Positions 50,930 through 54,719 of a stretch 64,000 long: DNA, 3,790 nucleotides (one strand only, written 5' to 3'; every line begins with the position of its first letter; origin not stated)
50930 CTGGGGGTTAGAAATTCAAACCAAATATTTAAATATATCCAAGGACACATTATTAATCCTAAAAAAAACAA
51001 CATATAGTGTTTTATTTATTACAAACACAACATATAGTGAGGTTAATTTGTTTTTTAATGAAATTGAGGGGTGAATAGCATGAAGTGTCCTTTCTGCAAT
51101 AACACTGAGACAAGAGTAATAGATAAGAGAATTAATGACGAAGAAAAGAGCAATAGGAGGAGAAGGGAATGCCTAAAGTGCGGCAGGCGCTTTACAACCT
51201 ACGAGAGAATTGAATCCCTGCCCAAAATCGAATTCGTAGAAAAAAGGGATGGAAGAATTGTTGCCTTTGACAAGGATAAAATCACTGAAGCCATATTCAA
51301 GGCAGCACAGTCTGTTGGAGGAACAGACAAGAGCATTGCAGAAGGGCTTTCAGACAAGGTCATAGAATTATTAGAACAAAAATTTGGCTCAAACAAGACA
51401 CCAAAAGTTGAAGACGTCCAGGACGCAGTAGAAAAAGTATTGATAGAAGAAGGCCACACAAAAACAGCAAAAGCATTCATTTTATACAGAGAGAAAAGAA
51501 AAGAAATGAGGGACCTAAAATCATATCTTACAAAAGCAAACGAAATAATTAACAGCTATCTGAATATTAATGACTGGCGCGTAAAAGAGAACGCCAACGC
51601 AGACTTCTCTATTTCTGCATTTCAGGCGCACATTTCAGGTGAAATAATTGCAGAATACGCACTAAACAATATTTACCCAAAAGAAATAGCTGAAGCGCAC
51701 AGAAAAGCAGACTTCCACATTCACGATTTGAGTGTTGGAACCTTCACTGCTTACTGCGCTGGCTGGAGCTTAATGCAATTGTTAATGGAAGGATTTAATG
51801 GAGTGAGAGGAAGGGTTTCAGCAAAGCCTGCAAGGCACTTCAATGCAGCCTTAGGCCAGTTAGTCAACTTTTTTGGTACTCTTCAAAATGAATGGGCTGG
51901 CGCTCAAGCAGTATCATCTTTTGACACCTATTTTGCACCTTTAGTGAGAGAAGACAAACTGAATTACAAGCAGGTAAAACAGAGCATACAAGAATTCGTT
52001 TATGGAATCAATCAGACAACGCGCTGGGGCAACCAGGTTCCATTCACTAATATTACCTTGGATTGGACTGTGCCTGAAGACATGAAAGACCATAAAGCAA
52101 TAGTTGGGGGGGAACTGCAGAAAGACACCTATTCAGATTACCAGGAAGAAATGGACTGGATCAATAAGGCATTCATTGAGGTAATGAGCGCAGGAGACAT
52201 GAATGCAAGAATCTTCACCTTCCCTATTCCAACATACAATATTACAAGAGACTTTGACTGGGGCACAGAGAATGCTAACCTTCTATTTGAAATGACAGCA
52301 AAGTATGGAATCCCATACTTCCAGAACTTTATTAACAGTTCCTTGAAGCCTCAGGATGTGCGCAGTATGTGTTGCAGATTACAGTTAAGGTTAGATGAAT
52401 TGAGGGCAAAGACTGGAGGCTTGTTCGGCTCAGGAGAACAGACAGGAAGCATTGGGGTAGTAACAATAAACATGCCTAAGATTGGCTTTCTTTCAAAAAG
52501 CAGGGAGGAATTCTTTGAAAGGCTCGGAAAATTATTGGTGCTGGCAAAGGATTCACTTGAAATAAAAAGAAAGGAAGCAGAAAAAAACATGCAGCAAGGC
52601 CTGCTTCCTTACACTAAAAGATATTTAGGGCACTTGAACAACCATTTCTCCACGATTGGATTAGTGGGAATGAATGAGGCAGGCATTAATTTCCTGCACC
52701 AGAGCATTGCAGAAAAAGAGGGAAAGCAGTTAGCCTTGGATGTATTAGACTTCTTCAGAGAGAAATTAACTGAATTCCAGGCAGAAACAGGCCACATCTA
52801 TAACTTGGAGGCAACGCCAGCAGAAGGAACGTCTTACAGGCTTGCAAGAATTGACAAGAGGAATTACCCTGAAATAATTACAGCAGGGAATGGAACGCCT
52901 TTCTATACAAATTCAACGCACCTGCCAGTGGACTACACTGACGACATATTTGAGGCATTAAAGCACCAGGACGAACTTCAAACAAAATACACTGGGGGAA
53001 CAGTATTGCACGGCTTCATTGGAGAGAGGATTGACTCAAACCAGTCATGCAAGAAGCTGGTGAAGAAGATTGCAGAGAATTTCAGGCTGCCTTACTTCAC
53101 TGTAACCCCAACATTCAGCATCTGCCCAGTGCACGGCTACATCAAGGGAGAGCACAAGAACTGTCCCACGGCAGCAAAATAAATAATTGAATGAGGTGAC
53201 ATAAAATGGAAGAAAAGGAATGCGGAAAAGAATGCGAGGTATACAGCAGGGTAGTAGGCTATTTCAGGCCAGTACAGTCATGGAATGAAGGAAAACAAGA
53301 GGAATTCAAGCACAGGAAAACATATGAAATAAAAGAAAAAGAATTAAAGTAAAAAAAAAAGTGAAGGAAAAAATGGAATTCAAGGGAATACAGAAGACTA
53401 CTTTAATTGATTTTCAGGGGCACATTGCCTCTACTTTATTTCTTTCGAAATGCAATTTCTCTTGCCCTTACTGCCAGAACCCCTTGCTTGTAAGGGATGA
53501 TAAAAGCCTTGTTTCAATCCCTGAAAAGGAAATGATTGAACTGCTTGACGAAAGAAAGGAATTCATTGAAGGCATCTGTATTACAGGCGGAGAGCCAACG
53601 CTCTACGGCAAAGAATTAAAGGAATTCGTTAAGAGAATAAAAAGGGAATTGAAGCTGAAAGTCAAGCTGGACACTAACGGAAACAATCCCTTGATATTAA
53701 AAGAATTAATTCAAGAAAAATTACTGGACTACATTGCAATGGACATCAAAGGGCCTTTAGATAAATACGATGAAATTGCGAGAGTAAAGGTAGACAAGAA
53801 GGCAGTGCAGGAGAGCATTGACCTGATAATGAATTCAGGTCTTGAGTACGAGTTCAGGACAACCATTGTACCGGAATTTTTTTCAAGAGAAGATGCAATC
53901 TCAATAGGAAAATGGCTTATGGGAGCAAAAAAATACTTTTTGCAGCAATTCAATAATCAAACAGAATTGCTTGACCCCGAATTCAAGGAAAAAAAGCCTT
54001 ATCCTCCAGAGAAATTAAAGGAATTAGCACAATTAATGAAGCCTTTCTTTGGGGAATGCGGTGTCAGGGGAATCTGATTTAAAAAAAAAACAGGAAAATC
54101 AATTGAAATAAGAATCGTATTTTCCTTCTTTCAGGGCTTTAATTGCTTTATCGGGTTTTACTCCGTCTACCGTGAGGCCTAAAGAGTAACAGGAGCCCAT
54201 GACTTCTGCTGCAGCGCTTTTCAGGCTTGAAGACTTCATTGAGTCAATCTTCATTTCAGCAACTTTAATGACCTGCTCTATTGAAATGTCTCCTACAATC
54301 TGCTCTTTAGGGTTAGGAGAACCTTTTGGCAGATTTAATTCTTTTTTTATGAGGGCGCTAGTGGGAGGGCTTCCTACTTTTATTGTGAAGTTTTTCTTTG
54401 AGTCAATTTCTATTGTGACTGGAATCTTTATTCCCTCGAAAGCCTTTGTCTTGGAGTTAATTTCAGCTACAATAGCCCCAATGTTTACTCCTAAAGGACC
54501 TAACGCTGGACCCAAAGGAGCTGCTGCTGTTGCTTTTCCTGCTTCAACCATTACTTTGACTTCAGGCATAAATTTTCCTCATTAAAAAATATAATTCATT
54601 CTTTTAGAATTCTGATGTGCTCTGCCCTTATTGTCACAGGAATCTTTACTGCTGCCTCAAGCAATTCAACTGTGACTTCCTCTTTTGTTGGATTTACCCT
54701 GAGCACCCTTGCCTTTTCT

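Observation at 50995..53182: Ribonucleotide reductase that carries its own repressor domain: NrdR zinc ribbon fused to class III NrdD, behind tandem NrdR boxes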

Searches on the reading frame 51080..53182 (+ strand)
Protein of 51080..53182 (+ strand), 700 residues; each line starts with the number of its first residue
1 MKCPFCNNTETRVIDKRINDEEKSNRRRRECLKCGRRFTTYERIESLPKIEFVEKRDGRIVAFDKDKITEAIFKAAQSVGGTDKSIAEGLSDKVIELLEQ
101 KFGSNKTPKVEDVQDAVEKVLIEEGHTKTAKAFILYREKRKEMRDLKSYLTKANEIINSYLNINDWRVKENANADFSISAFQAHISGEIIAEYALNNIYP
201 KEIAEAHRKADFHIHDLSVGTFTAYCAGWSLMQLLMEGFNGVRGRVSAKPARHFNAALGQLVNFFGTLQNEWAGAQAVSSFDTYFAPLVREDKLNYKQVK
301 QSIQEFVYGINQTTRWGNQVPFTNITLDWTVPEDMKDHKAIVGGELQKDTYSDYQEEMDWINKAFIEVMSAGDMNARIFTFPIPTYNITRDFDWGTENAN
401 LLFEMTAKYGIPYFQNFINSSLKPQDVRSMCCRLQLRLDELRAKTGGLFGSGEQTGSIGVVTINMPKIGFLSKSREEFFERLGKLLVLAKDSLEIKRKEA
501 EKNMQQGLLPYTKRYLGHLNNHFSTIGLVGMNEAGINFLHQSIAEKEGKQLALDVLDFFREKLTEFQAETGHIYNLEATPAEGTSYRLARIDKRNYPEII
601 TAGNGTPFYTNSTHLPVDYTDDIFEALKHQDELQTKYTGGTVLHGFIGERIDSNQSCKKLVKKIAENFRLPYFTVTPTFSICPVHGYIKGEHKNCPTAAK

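Call 4: search_protein_families(library=pfam, proteins=[window:51080-53179:+], max_evalue=0.01)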
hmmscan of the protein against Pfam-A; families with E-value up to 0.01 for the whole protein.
window:51080-53179:+ (700 aa): 3 families
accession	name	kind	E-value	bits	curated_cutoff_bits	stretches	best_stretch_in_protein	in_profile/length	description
PF13597.11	NRDD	-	1.3e-171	572.5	26.2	1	170-697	1-526/562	Anaerobic ribonucleoside-triphosphate reductase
PF03477.21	ATP-cone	-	9.8e-23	81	25.8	1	52-142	2-88/88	ATP cone domain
PF22811.2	Zn_ribbon_NrdR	-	4.9e-17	62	27.2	1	1-42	1-42/42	Transcriptional repressor NrdR-like, N-terminal domain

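Call 11: find_encoding_contigs(protein=window:51080-53182:+, flank=10000, max_places=6)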
Protein window:51080-53182:+ (700 aa): no gene with exactly this product is on record in the collection.

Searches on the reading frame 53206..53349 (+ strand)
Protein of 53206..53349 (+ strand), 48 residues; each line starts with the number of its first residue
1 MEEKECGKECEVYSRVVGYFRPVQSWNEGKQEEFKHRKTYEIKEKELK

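Call 4: search_protein_families(library=pfam, proteins=[window:53206-53349:+], max_evalue=0.01)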
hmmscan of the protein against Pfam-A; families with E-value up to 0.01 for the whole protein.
window:53206-53349:+ (48 aa): 1 family
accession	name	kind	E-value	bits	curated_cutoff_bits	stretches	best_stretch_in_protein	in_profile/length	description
PF13597.11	NRDD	-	4e-12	46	26.2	1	5-40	526-562/562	Anaerobic ribonucleoside-triphosphate reductase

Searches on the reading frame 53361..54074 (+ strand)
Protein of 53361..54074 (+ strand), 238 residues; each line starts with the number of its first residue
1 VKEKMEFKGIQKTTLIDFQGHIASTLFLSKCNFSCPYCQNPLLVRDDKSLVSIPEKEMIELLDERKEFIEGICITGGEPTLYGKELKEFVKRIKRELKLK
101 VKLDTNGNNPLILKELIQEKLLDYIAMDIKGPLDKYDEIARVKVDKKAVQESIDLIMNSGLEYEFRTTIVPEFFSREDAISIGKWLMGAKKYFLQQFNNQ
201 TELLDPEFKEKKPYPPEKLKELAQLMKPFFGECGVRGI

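Call 4: search_protein_families(library=pfam, proteins=[window:53361-54074:+], max_evalue=0.01)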
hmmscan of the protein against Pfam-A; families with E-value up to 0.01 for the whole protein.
window:53361-54074:+ (238 aa): 2 families
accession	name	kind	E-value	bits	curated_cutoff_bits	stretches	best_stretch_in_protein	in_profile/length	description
PF04055.27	Radical_SAM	-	5.8e-19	69.3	29.5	1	29-171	5-152/166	Radical SAM superfamily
PF13353.11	Fer4_12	-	3.8e-13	50.4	22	1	24-148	8-132/137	4Fe-4S single cluster domain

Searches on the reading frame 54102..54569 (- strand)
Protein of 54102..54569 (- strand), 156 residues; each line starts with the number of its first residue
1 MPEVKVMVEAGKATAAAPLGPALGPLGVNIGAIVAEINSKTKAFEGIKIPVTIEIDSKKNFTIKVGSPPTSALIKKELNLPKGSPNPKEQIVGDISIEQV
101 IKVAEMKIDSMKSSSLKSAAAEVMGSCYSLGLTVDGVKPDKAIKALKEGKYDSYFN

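Call 73: find_homologous_proteins(query=window:54102-54569:-, max_evalue=1e-10)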
Query window:54102-54569:- (156 aa): 3175 proteins with E <= 1e-10 among 3250 candidates; the best 120 are listed.
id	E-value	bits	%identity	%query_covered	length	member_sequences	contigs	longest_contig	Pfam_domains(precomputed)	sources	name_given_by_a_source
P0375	1.5e-90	319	100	100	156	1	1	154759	PF03946.20,PF00298.25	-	-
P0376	3.9e-83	295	94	99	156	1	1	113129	PF03946.20,PF00298.25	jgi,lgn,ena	-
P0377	1.9e-58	215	65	99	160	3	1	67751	PF03946.20,PF00298.25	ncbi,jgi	ncbi:MAG: 50S ribosomal protein L11 [archaeon]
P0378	9.8e-57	209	70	99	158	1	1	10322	PF03946.20,PF00298.25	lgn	-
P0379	6.6e-55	203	63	99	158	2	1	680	PF03946.20,PF00298.25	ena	-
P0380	7.3e-55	203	62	100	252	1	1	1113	PF03946.20,PF00298.25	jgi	jgi:large subunit ribosomal protein L11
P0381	8.6e-55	203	65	100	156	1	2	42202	PF03946.20,PF00298.25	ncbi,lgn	ncbi:MAG: 50S ribosomal protein L11 [archaeon]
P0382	2.5e-54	201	67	100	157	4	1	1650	PF03946.20,PF00298.25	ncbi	-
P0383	4.1e-54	201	63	100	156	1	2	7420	PF03946.20,PF00298.25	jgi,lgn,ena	-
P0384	4.3e-54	201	63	99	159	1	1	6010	PF03946.20,PF00298.25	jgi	jgi:large subunit ribosomal protein L11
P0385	6.5e-54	200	66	99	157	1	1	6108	PF03946.20,PF00298.25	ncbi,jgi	jgi:large subunit ribosomal protein L11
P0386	6.9e-54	200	68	99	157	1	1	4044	PF03946.20,PF00298.25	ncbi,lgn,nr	ncbi:MAG: 50S ribosomal protein L11 [Candidatus ainarchaeum sp.]|nr:50S ribosomal protein L11 [Candi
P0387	7.4e-54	200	65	100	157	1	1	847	PF03946.20,PF00298.25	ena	-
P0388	1.3e-53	199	61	100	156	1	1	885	PF03946.20,PF00298.25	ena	-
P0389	1.4e-53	199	62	100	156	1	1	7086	PF03946.20,PF00298.25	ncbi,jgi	-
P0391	3.2e-53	198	66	99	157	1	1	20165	PF03946.20,PF00298.25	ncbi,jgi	jgi:large subunit ribosomal protein L11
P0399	1.2e-52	196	60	100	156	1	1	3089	PF03946.20,PF00298.25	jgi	jgi:large subunit ribosomal protein L11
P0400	2.4e-52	195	63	100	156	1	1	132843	PF03946.20,PF00298.25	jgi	jgi:large subunit ribosomal protein L11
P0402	4.5e-52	194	57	99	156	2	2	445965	PF03946.20,PF00298.25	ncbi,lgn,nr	ncbi:MAG: 50S ribosomal protein L11 [Candidatus Diapherotrites archaeon]|nr:50S ribosomal protein L1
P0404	4.9e-52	194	61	100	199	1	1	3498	PF03946.20,PF00298.25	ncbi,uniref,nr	ncbi:MAG: 50S ribosomal protein L11 [Candidatus Diapherotrites archaeon]|uniref:Large ribosomal subu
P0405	8.2e-52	193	61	100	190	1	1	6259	PF03946.20,PF00298.25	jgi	jgi:large subunit ribosomal protein L11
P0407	9.3e-52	193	61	99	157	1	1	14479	PF03946.20,PF00298.25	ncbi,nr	ncbi:MAG: 50S ribosomal protein L11 [Candidatus Diapherotrites archaeon]|nr:50S ribosomal protein L1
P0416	2.3e-51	192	62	99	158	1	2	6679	PF03946.20,PF00298.25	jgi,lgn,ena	jgi:large subunit ribosomal protein L11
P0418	3.3e-51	191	59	100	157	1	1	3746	PF03946.20,PF00298.25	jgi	jgi:large subunit ribosomal protein L11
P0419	3.3e-51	191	63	99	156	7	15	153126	PF03946.20,PF00298.25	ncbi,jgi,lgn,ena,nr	ncbi:MAG TPA: 50S ribosomal protein L11 [archaeon]|nr:50S ribosomal protein L11 [archaeon]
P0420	4.7e-51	191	60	99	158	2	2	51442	PF03946.20,PF00298.25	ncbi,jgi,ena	ncbi:MAG: 50S ribosomal protein L11 [archaeon]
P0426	8.8e-51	190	60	99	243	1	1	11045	PF03946.20,PF00298.25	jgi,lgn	jgi:large subunit ribosomal protein L11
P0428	1.5e-50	189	61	100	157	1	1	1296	PF03946.20,PF00298.25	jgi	jgi:large subunit ribosomal protein L11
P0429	1.5e-50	189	59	99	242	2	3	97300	PF03946.20,PF00298.25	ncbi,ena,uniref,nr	ncbi:MAG: 50S ribosomal protein L11 [Candidatus Diapherotrites archaeon]|uniref:Large ribosomal subu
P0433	2.5e-50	188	59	99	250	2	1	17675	PF03946.20,PF00298.25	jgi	jgi:large subunit ribosomal protein L11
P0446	1.2e-49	186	60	99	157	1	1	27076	PF03946.20,PF00298.25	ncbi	ncbi:MAG: 50S ribosomal protein L11 [Candidatus Diapherotrites archaeon]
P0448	1.4e-49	186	60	99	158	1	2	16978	PF03946.20,PF00298.25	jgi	jgi:large subunit ribosomal protein L11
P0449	1.6e-49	186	58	99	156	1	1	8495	PF03946.20,PF00298.25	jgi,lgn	jgi:large subunit ribosomal protein L11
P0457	3.9e-49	184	59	100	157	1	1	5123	PF03946.20,PF00298.25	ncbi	ncbi:MAG: 50S ribosomal protein L11 [archaeon]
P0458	4.2e-49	184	60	99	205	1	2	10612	PF03946.20,PF00298.25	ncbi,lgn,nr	ncbi:50S ribosomal protein L11 [Candidatus Micrarchaeota archaeon]|nr:50S ribosomal protein L11 [Can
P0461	4.3e-49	184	61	100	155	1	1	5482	PF03946.20,PF00298.25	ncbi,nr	ncbi:MAG: 50S ribosomal protein L11 [Candidatus Diapherotrites archaeon]|nr:50S ribosomal protein L1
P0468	1.0e-48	183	56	99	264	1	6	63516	PF03946.20,PF00298.25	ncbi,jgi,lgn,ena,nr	ncbi:MAG: 50S ribosomal protein L11 [Candidatus Diapherotrites archaeon CG11_big_fil_rev_8_21_14_0_2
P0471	1.4e-48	183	56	98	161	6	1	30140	PF03946.20,PF00298.25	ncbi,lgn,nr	ncbi:50S ribosomal protein L11 [Methanothermococcus sp. SCGC AD-155-C09]|nr:50S ribosomal protein L1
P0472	1.4e-48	183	54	100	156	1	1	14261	PF03946.20,PF00298.25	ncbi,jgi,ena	ncbi:MAG: 50S ribosomal protein L11 [archaeon]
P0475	1.6e-48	182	59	100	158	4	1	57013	PF03946.20,PF00298.25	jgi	jgi:large subunit ribosomal protein L11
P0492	6.0e-48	181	56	100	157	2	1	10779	PF03946.20,PF00298.25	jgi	jgi:large subunit ribosomal protein L11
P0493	6.4e-48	181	58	96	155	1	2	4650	PF03946.20,PF00298.25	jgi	jgi:large subunit ribosomal protein L11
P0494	6.6e-48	180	55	100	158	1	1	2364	PF03946.20,PF00298.25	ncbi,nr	ncbi:MAG: 50S ribosomal protein L11 [Candidatus Diapherotrites archaeon]|nr:50S ribosomal protein L1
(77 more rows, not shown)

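Call 74: find_encoding_contigs(protein=P0376, flank=10000, max_places=4)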
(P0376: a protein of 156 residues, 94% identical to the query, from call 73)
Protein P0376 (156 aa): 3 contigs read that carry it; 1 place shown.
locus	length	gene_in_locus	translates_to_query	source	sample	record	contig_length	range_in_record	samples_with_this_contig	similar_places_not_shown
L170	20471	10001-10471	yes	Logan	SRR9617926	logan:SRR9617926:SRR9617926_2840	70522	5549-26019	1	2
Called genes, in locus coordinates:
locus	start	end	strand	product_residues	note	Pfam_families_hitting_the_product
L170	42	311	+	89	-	-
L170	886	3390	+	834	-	PF14321:DUF4382, PF14343:PrcB_C, PF14321:DUF4382, PF13473:Cupredoxin_1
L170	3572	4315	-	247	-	-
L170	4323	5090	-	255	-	-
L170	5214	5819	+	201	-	-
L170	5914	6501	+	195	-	PF00702:Hydrolase, PF13419:HAD_2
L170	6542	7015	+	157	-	-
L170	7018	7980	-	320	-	PF01008:IF-2B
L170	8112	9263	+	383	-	PF00091:Tubulin, PF12327:FtsZ_C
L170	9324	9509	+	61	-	PF00584:SecE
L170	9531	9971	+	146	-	PF03439:Spt5-NGN, PF00467:KOW (weak)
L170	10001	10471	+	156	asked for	PF03946:Ribosomal_L11_N, PF00298:Ribosomal_L11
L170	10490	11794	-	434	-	-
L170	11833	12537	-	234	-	PF13353:Fer4_12, PF04055:Radical_SAM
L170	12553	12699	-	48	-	PF13597:NRDD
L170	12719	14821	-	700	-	PF22811:Zn_ribbon_NrdR, PF03477:ATP-cone, PF13597:NRDD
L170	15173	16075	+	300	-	PF00535:Glycos_transf_2, PF10111:Glyco_tranf_2_2, PF13641:Glyco_tranf_2_3, PF13632:Glyco_trans_2_3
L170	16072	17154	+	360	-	PF04055:Radical_SAM, PF13353:Fer4_12 (weak)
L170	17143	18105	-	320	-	PF13641:Glyco_tranf_2_3 (weak), PF00535:Glycos_transf_2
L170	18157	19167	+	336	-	PF13506:Glyco_transf_21, PF00535:Glycos_transf_2, PF10111:Glyco_tranf_2_2, PF13641:Glyco_tranf_2_3, PF13632:Glyco_trans_2_3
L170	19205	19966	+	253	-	PF05175:MTS (weak), PF01209:Ubie_methyltran, PF13489:Methyltransf_23, PF13847:Methyltransf_31, PF08241:Methyltransf_11, PF08242:Methyltransf_12, PF13649:Methyltransf_25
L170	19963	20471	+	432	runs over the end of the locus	PF02310:B12-binding, PF19864:Radical_SAM_N2 (faint), PF04055:Radical_SAM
